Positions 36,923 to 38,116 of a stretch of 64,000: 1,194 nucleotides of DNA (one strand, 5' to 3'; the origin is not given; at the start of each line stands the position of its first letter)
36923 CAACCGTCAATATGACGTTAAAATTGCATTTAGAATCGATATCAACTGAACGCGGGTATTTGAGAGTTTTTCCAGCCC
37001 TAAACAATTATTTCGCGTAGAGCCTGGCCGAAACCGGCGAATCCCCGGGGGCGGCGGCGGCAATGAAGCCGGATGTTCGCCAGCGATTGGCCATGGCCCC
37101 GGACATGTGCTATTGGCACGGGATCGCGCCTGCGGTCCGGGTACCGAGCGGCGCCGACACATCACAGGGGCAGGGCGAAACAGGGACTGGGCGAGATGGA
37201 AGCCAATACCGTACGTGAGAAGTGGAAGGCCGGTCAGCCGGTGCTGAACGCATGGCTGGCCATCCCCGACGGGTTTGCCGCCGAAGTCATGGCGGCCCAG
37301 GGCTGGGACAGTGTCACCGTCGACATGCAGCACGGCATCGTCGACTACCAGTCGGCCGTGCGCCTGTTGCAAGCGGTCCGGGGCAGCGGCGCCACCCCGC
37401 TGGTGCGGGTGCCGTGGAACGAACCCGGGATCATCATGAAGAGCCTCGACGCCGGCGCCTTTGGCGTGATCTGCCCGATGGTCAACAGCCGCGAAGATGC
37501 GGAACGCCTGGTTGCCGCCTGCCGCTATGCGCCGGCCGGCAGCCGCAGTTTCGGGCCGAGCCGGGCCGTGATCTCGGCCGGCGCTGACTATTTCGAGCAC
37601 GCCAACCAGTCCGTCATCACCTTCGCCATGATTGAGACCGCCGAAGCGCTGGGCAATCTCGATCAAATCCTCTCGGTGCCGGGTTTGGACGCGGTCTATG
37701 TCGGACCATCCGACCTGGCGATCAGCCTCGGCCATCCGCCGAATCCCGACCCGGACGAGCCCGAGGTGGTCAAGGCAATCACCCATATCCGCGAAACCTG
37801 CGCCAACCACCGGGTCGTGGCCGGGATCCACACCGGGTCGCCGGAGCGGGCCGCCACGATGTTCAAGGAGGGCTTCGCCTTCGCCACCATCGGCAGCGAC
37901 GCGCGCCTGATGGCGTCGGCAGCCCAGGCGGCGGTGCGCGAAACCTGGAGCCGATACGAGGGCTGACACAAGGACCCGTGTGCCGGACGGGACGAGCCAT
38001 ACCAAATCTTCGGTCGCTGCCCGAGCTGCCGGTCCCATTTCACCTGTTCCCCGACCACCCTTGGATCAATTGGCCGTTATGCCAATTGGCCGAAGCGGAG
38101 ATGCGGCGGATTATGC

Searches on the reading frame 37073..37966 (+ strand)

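Call 42: search_protein_families(library=pfam, proteins=[window:37073-37966:+], max_evalue=0.001)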
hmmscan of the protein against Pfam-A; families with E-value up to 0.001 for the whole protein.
window:37073-37966:+ (297 aa): 1 family
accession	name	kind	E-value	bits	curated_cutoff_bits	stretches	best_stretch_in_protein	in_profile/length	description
PF03328.21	HpcH_HpaI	-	1.1e-34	120.1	25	1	69-282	13-220/221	HpcH/HpaI aldolase/citrate lyase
